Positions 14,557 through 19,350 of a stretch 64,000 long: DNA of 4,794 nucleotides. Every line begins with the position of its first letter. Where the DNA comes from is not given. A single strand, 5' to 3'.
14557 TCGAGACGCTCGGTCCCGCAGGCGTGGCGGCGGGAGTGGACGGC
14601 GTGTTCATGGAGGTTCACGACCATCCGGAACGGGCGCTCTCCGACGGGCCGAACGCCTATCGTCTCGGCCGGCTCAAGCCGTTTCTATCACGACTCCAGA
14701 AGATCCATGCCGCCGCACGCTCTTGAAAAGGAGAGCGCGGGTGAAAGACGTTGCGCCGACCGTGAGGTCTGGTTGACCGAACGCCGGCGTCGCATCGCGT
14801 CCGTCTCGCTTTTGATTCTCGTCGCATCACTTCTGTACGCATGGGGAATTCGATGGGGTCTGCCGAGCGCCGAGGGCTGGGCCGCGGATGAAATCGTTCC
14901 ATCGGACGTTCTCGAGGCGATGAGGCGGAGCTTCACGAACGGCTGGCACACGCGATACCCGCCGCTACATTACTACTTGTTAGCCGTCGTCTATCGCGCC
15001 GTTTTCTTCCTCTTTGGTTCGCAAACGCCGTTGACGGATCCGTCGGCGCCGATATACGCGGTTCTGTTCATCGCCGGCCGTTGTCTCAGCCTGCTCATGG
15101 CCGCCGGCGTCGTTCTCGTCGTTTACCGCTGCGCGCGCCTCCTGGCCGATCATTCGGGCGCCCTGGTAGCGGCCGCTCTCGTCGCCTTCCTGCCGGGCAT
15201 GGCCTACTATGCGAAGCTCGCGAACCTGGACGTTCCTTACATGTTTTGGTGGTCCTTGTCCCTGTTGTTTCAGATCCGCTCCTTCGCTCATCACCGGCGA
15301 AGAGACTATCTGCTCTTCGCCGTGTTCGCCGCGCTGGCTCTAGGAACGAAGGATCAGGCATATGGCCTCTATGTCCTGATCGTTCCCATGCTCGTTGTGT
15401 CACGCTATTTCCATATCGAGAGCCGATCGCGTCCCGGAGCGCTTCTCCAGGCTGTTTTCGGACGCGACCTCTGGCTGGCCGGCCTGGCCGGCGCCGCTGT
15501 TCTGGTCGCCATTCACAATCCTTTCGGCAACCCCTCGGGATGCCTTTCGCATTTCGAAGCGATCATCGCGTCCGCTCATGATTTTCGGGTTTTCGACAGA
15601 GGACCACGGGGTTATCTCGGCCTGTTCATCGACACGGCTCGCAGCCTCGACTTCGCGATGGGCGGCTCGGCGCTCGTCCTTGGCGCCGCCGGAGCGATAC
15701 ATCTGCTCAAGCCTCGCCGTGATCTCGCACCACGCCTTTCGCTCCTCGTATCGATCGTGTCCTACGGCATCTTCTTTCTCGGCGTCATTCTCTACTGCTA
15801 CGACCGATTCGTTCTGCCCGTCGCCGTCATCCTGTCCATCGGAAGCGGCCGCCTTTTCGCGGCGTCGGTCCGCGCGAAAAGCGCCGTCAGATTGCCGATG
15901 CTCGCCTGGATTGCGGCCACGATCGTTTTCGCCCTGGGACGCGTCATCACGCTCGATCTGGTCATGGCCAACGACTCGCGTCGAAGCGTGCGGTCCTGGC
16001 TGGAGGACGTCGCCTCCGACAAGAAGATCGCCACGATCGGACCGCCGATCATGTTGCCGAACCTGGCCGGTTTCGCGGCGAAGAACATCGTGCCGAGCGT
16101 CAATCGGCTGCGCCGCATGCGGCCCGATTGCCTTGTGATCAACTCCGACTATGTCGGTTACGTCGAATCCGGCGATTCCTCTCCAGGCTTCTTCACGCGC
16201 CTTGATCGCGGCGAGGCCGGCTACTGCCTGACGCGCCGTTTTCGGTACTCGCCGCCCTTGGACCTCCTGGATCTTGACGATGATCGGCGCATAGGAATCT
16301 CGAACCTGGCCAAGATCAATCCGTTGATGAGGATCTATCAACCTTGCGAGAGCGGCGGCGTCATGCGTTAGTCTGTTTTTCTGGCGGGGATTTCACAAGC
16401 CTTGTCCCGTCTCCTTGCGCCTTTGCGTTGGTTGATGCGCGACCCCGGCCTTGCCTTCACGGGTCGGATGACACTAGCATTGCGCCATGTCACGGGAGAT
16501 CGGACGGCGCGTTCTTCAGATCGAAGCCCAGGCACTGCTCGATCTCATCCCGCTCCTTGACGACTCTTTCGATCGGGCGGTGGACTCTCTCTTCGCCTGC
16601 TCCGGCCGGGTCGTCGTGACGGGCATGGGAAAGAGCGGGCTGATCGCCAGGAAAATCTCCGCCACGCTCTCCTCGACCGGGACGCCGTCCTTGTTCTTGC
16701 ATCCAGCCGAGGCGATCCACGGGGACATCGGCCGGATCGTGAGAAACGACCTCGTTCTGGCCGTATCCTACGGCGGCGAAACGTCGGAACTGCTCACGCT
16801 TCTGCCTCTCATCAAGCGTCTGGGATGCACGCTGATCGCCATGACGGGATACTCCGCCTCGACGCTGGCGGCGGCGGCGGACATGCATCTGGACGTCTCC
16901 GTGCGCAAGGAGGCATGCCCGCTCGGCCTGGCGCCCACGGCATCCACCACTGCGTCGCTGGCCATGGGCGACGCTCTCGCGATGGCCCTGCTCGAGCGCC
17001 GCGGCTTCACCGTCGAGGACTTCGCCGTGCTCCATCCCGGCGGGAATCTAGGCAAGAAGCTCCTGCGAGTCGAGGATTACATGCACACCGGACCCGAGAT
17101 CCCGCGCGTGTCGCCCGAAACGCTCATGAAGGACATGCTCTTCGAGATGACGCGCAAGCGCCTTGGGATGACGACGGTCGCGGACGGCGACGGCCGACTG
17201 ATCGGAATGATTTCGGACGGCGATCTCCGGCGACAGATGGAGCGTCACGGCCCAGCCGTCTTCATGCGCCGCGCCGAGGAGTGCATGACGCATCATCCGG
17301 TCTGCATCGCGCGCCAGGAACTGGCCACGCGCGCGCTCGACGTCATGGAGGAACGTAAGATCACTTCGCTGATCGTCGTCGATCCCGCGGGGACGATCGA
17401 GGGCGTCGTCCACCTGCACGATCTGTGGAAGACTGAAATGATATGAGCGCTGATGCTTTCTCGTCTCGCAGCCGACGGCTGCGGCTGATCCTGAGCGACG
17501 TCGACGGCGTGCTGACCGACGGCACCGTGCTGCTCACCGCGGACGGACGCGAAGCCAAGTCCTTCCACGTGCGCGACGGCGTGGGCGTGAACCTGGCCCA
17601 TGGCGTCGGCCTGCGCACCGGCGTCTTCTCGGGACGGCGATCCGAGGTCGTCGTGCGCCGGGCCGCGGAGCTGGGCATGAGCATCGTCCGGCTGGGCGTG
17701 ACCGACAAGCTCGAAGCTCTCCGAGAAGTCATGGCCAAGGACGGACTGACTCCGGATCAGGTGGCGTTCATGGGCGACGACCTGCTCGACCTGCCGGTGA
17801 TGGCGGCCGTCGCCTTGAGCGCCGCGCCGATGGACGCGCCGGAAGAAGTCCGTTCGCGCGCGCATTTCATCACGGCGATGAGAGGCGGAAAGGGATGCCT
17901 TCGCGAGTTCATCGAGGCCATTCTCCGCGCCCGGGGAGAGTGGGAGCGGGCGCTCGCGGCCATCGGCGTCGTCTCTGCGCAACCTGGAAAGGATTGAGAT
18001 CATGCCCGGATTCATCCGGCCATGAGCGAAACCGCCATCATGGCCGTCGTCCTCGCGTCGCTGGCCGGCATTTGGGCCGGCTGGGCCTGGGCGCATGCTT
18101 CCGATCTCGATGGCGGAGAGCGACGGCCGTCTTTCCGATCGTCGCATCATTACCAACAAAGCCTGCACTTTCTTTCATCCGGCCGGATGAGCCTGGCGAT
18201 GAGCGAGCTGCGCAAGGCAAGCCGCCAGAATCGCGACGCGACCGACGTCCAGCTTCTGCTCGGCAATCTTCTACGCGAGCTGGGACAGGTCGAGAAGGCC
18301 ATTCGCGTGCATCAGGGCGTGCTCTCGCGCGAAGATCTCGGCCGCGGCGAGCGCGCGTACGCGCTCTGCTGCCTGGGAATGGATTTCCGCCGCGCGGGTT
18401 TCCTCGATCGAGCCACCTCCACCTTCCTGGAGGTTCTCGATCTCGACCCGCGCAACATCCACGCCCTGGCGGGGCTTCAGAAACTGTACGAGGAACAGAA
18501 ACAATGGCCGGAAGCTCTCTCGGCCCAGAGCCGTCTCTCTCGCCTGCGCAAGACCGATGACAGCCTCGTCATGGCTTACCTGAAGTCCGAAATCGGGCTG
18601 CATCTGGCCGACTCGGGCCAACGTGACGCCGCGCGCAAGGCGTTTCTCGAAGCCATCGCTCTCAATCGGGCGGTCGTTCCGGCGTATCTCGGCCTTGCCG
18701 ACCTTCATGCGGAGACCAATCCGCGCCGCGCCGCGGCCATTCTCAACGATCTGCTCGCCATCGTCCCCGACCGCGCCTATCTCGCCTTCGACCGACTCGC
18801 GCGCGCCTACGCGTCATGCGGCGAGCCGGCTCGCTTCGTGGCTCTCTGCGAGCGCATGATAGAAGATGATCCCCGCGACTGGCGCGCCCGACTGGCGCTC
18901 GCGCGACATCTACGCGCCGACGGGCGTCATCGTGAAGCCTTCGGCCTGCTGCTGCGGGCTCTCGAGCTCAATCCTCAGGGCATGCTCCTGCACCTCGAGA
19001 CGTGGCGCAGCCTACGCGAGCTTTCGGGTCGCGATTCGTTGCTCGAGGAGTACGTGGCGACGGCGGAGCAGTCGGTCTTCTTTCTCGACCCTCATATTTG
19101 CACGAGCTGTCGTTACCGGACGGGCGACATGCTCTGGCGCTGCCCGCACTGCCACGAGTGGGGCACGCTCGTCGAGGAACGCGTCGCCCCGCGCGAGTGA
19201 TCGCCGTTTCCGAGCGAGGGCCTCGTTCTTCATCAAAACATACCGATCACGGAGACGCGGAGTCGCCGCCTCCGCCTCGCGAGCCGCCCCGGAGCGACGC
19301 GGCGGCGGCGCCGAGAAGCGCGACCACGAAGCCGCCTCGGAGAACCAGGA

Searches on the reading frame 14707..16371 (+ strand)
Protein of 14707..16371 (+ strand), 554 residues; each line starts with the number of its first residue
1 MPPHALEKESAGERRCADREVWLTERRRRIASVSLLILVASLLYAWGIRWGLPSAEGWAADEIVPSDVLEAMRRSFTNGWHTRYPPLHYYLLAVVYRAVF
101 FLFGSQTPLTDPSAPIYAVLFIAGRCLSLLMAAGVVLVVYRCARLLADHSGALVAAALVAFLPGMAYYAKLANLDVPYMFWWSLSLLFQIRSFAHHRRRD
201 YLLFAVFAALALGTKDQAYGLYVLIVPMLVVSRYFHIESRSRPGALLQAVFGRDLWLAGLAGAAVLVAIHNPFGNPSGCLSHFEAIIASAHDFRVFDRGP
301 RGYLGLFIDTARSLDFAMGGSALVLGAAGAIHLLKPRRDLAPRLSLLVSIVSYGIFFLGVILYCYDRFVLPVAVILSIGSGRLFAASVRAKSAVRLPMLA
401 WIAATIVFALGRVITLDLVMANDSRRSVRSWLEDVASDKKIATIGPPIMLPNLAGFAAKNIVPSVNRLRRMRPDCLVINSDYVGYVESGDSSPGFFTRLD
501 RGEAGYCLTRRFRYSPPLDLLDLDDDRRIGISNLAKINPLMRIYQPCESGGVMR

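Call 68: search_protein_families(library=pfam, proteins=[window:14707-16371:+], max_evalue=0.00001)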
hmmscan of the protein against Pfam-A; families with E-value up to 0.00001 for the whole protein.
window:14707-16371:+ (554 aa): 2 families
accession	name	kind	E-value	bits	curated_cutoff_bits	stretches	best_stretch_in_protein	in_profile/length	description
PF13231.12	PMT_2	-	4.1e-11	43.8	26.1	1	123-233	23-135/160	Dolichyl-phosphate-mannose-protein mannosyltransferase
PF02366.24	PMT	-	7.4e-06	26.1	22.7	1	83-231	44-198/245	Dolichyl-phosphate-mannose-protein mannosyltransferase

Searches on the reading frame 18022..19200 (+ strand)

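Call 68: search_protein_families(library=pfam, proteins=[window:18022-19200:+], max_evalue=0.00001)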
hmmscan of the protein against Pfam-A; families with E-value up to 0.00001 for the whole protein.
window:18022-19200:+ (392 aa): 13 families
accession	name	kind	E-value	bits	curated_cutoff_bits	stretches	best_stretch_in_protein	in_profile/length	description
PF14559.12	TPR_19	-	6.7e-17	62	25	0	51-96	2-47/68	Tetratricopeptide repeat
PF13428.12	TPR_14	-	5e-13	48.8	23.5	0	257-295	5-43/44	Tetratricopeptide repeat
PF07719.23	TPR_2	-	7.1e-12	44.9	27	0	112-145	1-34/34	Tetratricopeptide repeat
PF13432.12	TPR_16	-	2.2e-11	44.4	32.7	0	274-319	18-63/65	Tetratricopeptide repeat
PF13431.12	TPR_17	-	7.2e-11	41.9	24.4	0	275-306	1-32/34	Tetratricopeptide repeat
PF13176.12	TPR_7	-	1.6e-10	40.7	27.9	0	79-108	4-32/36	Tetratricopeptide repeat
PF18073.7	Zn_ribbon_LapB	-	1.8e-09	37.5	25.7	1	358-385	1-28/28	Rubredoxin metal binding domain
PF13414.12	TPR_11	-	2.1e-09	37.4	26.8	0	195-231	4-40/42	TPR repeat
PF13424.12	TPR_12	-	3.8e-09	37.1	30.1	0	77-142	6-75/77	Tetratricopeptide repeat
PF00515.34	TPR_1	-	1.8e-07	31.1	27.8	0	79-94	6-21/34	Tetratricopeptide repeat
PF13181.12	TPR_8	-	2e-07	31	25.7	0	195-216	11-32/34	Tetratricopeptide repeat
PF14561.12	TPR_20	-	3.8e-06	27.6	25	0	277-315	12-50/90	Tetratricopeptide repeat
PF12895.13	ANAPC3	-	7.4e-06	26.6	27.2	0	274-319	10-54/82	Anaphase-promoting complex, cyclosome, subunit 3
